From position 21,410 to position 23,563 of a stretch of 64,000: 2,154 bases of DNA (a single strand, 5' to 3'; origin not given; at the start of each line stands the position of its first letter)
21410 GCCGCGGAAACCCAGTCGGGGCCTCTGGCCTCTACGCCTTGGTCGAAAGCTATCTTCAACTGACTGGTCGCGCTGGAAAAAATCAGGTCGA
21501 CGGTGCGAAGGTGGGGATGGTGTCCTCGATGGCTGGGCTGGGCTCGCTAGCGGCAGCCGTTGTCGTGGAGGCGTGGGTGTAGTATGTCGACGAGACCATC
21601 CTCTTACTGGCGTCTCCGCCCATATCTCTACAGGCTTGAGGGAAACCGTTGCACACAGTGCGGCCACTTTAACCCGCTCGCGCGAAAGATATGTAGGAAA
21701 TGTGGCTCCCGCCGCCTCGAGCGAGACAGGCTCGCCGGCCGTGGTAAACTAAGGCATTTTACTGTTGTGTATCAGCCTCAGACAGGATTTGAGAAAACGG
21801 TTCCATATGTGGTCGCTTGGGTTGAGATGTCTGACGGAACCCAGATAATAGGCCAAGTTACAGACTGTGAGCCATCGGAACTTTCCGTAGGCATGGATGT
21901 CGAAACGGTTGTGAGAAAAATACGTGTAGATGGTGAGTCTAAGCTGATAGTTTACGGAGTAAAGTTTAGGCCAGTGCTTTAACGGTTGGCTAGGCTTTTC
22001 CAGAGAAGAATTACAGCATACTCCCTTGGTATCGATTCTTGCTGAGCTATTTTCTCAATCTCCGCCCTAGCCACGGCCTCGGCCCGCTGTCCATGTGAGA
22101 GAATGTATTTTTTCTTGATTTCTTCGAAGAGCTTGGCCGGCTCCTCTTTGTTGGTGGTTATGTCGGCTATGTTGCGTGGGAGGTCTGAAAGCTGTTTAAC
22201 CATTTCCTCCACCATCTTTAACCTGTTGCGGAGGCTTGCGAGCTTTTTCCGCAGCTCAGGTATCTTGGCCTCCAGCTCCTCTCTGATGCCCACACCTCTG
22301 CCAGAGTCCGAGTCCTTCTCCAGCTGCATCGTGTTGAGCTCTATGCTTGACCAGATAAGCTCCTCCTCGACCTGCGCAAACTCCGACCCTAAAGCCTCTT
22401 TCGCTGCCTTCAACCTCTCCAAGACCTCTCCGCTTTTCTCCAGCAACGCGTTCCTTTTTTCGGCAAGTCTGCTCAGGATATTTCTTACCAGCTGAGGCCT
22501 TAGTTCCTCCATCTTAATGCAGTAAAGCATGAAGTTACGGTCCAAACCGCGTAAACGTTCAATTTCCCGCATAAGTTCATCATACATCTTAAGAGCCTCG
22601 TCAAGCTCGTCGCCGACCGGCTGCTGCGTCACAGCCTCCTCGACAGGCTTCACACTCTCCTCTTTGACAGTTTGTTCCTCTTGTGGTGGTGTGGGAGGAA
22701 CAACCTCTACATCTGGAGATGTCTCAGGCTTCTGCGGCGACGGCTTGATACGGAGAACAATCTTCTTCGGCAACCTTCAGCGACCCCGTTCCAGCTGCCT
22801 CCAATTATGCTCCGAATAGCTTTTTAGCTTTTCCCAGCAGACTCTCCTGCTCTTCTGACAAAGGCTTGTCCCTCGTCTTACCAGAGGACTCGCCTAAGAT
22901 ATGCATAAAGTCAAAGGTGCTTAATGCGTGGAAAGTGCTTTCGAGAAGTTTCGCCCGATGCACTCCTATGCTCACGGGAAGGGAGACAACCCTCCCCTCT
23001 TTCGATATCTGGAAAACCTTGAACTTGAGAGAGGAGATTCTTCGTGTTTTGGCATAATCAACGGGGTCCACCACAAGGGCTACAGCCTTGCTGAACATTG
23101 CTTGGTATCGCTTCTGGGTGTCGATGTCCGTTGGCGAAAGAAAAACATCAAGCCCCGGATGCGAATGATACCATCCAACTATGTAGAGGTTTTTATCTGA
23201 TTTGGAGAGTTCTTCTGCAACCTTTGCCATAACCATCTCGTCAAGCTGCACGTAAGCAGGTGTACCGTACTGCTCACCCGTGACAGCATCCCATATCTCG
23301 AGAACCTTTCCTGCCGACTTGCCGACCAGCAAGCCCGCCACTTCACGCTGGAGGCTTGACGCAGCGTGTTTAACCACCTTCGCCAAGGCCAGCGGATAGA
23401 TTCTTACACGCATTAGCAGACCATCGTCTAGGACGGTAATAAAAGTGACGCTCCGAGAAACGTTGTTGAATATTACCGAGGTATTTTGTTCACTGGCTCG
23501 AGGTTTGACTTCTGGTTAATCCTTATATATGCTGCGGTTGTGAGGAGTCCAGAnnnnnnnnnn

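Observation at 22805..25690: Complete eukaryote-like ubiquitylation cassette: JAMM/Rpn11 divergent from a Ub-E2-E1-RING operon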

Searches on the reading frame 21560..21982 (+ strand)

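Call 3: search_protein_families(library=pfam, proteins=[window:21560-21982:+], max_evalue=0.1)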
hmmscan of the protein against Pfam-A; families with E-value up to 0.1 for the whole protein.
window:21560-21982:+ (140 aa): 6 families
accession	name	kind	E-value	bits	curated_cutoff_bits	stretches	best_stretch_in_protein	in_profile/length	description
PF01796.24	OB_ChsH2_C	-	8.4e-17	61.3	27.1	1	58-118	4-64/65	ChsH2, C-terminal OB-fold domain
PF12172.15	zf-ChsH2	-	1.5e-05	25.1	23.2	1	24-54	7-37/37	ChsH2, rubredoxin-like zinc ribbon domain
PF12773.13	DZR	-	0.00077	20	27.3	1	29-49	25-45/45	Double zinc ribbon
PF09723.15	Zn_ribbon_8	-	0.0073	16.7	34.4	1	30-55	7-39/41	Zinc ribbon domain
PF13240.11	Zn_Ribbon_1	-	0.016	15.4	25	1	31-50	2-21/23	zinc-ribbon domain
PF08271.17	Zn_Ribbon_TF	-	0.055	13.5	29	0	44-59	2-15/43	TFIIB zinc-binding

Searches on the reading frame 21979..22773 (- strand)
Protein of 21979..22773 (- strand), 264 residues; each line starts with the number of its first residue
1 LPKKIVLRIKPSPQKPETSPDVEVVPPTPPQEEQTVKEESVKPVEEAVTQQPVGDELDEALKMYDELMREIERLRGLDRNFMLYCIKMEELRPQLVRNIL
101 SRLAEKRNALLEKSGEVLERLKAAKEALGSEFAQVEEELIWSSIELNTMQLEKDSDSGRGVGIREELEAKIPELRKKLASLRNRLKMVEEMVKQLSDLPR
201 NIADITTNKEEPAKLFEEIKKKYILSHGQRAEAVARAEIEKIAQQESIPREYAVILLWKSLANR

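Call 3: search_protein_families(library=pfam, proteins=[window:21979-22773:-], max_evalue=0.1)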
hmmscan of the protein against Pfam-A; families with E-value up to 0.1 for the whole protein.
window:21979-22773:- (264 aa): 8 families
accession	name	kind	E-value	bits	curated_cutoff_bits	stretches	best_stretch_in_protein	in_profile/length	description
PF05531.17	NPV_P10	-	0.014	16.3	29.8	1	166-208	15-57/75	Nucleopolyhedrovirus P10 protein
PF01813.22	ATP-synt_D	-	0.014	15.7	25.7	1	94-221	10-153/196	ATP synthase subunit D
PF21121.2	Nup49_C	-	0.025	15.6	28.5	0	54-82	10-39/87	Nucleoporin Nup49 C-terminal helical region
PF21808.2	Dynamin-like_hel_bact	-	0.027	14.1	28.3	1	163-229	52-119/373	Bacterial dynamin-like protein, helical domain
PF08702.15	Fib_alpha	-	0.032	14.8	29.9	0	162-218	21-77/143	Fibrinogen alpha/beta chain family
PF20711.2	DUF6825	-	0.071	14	27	1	103-186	33-100/105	Family of unknown function (DUF6825)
PF05130.17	FlgN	-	0.076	13.9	30.5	1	95-195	16-114/147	FlgN protein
PF07889.17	DUF1664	-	0.077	13.5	34.6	0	123-196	41-114/124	Protein of unknown function (DUF1664)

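Call 27: search_protein_families(library=ncbifam, proteins=[window:21979-22773:-], max_evalue=0.01)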
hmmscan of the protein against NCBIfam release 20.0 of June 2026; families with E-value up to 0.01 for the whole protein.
window:21979-22773:- (264 aa): 1 family
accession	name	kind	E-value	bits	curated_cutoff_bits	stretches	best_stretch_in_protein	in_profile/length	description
TIGR02168.1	SMC_prok_B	equivalog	0.00045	18.1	567.35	1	56-223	366-531/1181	chromosome segregation protein SMC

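Call 34: find_homologous_proteins(query=window:21979-22773:-, max_evalue=0.001)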
Query window:21979-22773:- (264 aa): 24 proteins with E <= 0.001 among 3110 candidates.
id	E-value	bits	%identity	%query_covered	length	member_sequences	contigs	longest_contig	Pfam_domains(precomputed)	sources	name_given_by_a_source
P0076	4.2e-149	513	95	100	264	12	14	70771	-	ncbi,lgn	ncbi:MAG: hypothetical protein QXS96_06700 [Candidatus Caldarchaeum sp.]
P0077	2.6e-102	360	70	100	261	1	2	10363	-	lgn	-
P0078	1.3e-101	357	67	100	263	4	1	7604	-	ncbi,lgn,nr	ncbi:MAG: hypothetical protein N3H84_05590 [Candidatus Caldarchaeum sp.]|nr:hypothetical protein [Ca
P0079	4.9e-99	349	63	100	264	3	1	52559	-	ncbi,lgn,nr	ncbi:MAG: hypothetical protein RMI49_02840 [Candidatus Caldarchaeum sp.]|nr:hypothetical protein [Ca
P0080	2.0e-96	340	63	100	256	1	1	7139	-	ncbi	-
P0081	4.4e-93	329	68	80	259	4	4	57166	-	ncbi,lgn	ncbi:MAG: hypothetical protein QXR26_03025 [Candidatus Caldarchaeum sp.]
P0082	1.9e-90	321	59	100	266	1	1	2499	-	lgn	-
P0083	1.2e-87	312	68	80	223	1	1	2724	-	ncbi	ncbi:MAG: hypothetical protein QW544_06505, partial [Candidatus Caldarchaeum sp.]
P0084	9.3e-87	309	59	100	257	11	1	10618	-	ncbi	ncbi:MAG: hypothetical protein QXL42_05715, partial [Candidatus Caldarchaeum sp.]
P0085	3.6e-86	307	59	98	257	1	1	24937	-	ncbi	-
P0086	1.6e-85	305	58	100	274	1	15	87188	-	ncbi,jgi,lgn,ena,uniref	ncbi:MAG: hypothetical protein QW614_00895 [Candidatus Caldarchaeum sp.]|uniref:Uncharacterized prot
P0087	2.4e-85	304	59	99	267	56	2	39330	-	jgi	jgi:chromosome segregation ATPase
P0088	5.3e-85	303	58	99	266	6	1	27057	-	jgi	-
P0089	1.4e-84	302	57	99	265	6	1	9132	-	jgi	-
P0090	5.6e-84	300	58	100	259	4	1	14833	-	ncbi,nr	ncbi:MAG: hypothetical protein NZ919_01090 [Candidatus Caldarchaeum sp.]|nr:hypothetical protein [Ca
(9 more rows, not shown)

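Call 57: search_protein_families(library=padloc, proteins=[window:21979-22773:-], max_evalue=0.001)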
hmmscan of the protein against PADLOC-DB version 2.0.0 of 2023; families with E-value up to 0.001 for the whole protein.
window:21979-22773:- (264 aa): 1 family
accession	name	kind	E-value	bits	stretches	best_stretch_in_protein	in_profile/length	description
PDLC03859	LmuB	-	0.00076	16.8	1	50-222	269-434/611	-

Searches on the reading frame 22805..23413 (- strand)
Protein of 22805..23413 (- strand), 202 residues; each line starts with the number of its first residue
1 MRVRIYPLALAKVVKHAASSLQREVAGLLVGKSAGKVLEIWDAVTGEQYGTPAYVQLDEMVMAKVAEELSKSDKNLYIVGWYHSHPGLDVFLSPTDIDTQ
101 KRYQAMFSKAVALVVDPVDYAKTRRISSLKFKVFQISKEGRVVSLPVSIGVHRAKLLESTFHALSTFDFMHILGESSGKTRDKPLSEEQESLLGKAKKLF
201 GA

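Call 3: search_protein_families(library=pfam, proteins=[window:22805-23413:-], max_evalue=0.1)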
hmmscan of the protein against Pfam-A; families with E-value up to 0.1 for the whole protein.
window:22805-23413:- (202 aa): 3 families
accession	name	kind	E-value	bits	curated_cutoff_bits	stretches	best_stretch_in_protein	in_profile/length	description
PF01398.27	JAB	-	1.5e-22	80.1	22.5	1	2-106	5-114/117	JAB1/Mov34/MPN/PAD-1 ubiquitin protease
PF14464.11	Prok-JAB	-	1.6e-09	38.1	25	1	10-102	5-92/114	Prokaryotic homologs of the JAB domain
PF03665.18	UPF0172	-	1.7e-07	31.8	24.4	1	3-122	2-120/192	Uncharacterised protein family (UPF0172)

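Call 5: search_solved_structures(query=window:22805-23413:-, show_alignments=1)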
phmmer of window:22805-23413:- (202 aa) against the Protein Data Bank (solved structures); distinct sequences matched with E-value up to 0.001: 50.
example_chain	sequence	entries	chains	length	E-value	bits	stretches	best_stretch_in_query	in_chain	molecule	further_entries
6fju_A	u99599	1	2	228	1.2e-129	432.6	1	1-202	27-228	26S proteasome regulatory subunit N11-like protein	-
6fjv_A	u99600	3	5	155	2.1e-92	311.2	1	2-148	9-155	26S proteasome regulatory subunit N11-like protein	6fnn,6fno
4ocl_B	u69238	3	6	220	4.1e-21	78.8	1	3-126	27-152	26S proteasome regulatory subunit RPN11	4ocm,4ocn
5u4p_B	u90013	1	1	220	4.1e-21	78.8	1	3-126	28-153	26S proteasome regulatory subunit RPN11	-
5w83_B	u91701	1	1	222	4.2e-21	78.8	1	3-126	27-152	Ubiquitin carboxyl-terminal hydrolase RPN11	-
4owp_B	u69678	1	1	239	5e-21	78.5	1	3-125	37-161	26S proteasome regulatory subunit RPN11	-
4o8x_B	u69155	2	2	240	5.1e-21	78.5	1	3-125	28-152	26S proteasome regulatory subunit RPN11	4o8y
6fvt_V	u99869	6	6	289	6.5e-21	78.2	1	3-125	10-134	Ubiquitin carboxyl-terminal hydrolase RPN11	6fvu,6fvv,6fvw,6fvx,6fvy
3jck_G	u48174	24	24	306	7.5e-21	78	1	3-125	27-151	Ubiquitin carboxyl-terminal hydrolase RPN11 | 26S PROTEASOME REGULATORY SUBUNIT RPN11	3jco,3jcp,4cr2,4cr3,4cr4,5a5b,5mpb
5vfp_c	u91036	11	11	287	4.7e-20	75.4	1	3-125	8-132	26S proteasome non-ATPase regulatory subunit 14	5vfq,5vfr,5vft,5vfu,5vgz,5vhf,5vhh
22mm_c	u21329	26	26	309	5.7e-20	75.1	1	3-125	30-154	26S proteasome non-ATPase regulatory subunit 14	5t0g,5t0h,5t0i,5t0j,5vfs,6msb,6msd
12bm_c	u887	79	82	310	5.7e-20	75.1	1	3-125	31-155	26S proteasome non-ATPase regulatory subunit 14 | Proteasome (Prosome, macropain) 26S subunit, non-ATPase, 14 | RPN11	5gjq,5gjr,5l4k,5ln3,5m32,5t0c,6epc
8usb_c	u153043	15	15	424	1e-19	74.3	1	3-125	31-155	26S proteasome non-ATPase regulatory subunit 14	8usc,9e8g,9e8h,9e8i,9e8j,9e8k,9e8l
9w39_c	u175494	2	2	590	1.5e-19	73.7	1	3-125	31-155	Ubiquitin C-terminal hydrolase PSMD14,Uncharacterized protein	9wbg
8amz_V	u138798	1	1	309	1.6e-18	70.4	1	3-126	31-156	26S proteasome regulatory subunit RPN11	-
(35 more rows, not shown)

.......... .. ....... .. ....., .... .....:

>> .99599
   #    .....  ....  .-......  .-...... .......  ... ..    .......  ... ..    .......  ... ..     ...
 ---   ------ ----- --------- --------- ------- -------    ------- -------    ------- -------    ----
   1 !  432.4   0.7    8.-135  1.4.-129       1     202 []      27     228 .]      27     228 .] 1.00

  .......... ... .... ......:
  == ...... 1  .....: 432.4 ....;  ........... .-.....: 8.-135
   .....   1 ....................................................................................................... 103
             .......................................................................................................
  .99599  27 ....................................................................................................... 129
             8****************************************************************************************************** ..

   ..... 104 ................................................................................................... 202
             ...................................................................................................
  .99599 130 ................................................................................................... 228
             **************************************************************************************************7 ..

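Call 10: list_cluster_members(proteins=[window:22805-23413:-, window:23554-23817:+, window:23726-24295:+, window:23747-24295:+, window:23783-24295:+, window:23789-24295:+, window:24280-25479:+, window:25463-25690:+, window:26899-27651:+, window:25692-26003:+])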
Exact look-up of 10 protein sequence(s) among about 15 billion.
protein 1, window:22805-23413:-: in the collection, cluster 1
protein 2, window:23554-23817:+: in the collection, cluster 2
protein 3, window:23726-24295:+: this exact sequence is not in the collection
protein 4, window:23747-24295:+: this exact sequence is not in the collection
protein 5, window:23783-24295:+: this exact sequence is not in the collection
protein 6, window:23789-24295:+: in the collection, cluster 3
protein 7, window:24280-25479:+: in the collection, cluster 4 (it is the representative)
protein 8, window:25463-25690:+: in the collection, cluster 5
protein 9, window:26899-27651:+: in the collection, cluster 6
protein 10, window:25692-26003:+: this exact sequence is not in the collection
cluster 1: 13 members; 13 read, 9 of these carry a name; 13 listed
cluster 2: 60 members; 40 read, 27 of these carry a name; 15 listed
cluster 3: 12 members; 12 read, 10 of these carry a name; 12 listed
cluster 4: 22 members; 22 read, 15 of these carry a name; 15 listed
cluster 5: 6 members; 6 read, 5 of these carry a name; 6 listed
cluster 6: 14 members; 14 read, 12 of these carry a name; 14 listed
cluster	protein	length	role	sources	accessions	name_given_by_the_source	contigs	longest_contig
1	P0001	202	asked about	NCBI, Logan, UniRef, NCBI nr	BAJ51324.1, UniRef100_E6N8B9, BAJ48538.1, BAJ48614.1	26S proteasome regulatory subunit N11-like protein [Candidatus Caldarchaeum subterraneum] | 26S proteasome regulatory subunit N11-like protein n=1 Tax=Caldiarchaeum subterraneum ...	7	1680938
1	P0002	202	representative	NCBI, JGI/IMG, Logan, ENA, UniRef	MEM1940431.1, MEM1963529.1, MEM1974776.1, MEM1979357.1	MAG: Mov34/MPN/PAD-1 family protein [Candidatus Caldarchaeum sp.] | MPN domain-containing protein n=1 Tax=Caldiarchaeum subterraneum TaxID=311458 ...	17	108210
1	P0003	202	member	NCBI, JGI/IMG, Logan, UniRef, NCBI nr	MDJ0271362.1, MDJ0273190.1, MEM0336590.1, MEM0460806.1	MAG: Mov34/MPN/PAD-1 family protein [Candidatus Caldarchaeum sp.] | COP9 signalosome complex subunit 5 | MPN domain-containing protein n=1 Tax=Caldiarchaeum subterraneum TaxID=311458 ...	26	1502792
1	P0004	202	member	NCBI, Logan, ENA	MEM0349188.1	MAG: Mov34/MPN/PAD-1 family protein [Candidatus Caldarchaeum sp.]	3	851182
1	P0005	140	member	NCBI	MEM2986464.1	MAG: Mov34/MPN/PAD-1 family protein, partial [Candidatus Caldarchaeum sp.]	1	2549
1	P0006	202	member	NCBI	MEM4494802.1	MAG: Mov34/MPN/PAD-1 family protein [Candidatus Caldarchaeum sp.]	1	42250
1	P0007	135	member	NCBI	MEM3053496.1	MAG: Mov34/MPN/PAD-1 family protein, partial [Candidatus Caldarchaeum sp.]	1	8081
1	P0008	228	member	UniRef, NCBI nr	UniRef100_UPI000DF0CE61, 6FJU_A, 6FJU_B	26S proteasome regulatory subunit N11-like protein n=1 Tax=Caldiarchaeum subterraneum ... | Chain A, 26S proteasome regulatory subunit N11-like protein [Candidatus Caldarchaeum ...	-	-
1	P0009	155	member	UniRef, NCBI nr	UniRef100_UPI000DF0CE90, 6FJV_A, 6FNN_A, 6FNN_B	26S proteasome regulatory subunit N11-like protein n=1 Tax=Caldiarchaeum subterraneum ... | Chain A, 26S proteasome regulatory subunit N11-like protein [Candidatus Caldarchaeum ...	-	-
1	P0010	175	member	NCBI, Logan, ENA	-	-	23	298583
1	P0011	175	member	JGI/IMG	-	-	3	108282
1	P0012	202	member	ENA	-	-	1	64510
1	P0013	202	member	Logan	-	-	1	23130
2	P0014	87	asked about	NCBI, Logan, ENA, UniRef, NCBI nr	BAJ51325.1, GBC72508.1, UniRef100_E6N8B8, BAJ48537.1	ubiquitin-like protein [Candidatus Caldarchaeum subterraneum] | Ubiquitin-like protein n=1 Tax=Caldiarchaeum subterraneum TaxID=311458 RepID=E6N8B8_CALS0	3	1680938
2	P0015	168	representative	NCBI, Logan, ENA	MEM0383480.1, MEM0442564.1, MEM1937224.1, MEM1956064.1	MAG: ubiquitin-conjugating enzyme E2 [Candidatus Caldarchaeum sp.]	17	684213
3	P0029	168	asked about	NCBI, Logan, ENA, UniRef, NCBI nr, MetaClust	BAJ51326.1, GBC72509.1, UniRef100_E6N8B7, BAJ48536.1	ubiquitin-conjugating enzyme E2-like protein [Candidatus Caldarchaeum subterraneum] | Ubiquitin-conjugating enzyme E2-like protein n=1 Tax=Caldiarchaeum subterraneum ... | status=active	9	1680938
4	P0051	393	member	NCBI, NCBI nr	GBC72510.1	Sulfur carrier protein ThiS adenylyltransferase [archaeon HR03]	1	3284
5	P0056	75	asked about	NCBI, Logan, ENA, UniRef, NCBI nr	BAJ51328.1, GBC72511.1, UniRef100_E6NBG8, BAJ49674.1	hypothetical protein CSUB_C1477 [Candidatus Caldarchaeum subterraneum] | RING-type domain-containing protein n=1 Tax=Caldiarchaeum subterraneum TaxID=311458 ... | hypothetical protein HGMM_F21D07C24 [Candidatus Caldarchaeum subterraneum]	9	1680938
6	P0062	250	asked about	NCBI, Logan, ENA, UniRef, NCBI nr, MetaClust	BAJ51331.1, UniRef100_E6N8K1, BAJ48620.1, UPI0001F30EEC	hypothetical protein CSUB_C1480 [Candidatus Caldarchaeum subterraneum] | RING-type domain-containing protein n=2 Tax=Caldiarchaeum subterraneum TaxID=311458 ... | hypothetical protein HGMM_F30C12C38 [Candidatus Caldarchaeum subterraneum]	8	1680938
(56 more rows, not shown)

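Call 27: search_protein_families(library=ncbifam, proteins=[window:22805-23413:-], max_evalue=0.01)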
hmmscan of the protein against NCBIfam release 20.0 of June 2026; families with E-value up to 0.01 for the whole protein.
window:22805-23413:- (202 aa): 1 family
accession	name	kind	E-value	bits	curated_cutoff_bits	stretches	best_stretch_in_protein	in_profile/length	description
NF041370.1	desamp_Halo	equivalog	1.3e-07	31.6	130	1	11-119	9-114/133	desampylase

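Call 57: search_protein_families(library=padloc, proteins=[window:22805-23413:-], max_evalue=0.001)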
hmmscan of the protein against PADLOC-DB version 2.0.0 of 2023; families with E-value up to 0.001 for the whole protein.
window:22805-23413:- (202 aa): 12 families
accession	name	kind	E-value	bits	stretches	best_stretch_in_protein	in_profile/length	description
PDLC00890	JAB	-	1.2e-07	29.4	1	2-103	11-115/157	JAB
PDLC00727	Effector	-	7.8e-06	22.6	1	9-116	14-124/590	TIR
PDLC00905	JAB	-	3.4e-05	22.1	1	1-100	1-105/154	JAB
PDLC00887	JAB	-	4.1e-05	21.6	1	14-99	27-116/160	JAB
PDLC00893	JAB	-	8.4e-05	20.6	1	1-100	1-105/157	JAB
PDLC00899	JAB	-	0.00013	19.7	1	53-113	70-128/160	JAB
PDLC02013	SAVED5--SAVED_TIR_JAB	-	0.00018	18.2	1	9-117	14-124/584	-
PDLC00895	JAB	-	0.00022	18.9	1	2-115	10-129/162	JAB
PDLC00896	JAB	-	0.00023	18.9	1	5-103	15-118/159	JAB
PDLC00891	JAB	-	0.00043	17.8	1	10-101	20-112/159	JAB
PDLC00827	E1-E2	-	0.00091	15.7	1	4-102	566-668/711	E1-E2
PDLC00904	JAB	-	0.00093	17.1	0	3-104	7-108/170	JAB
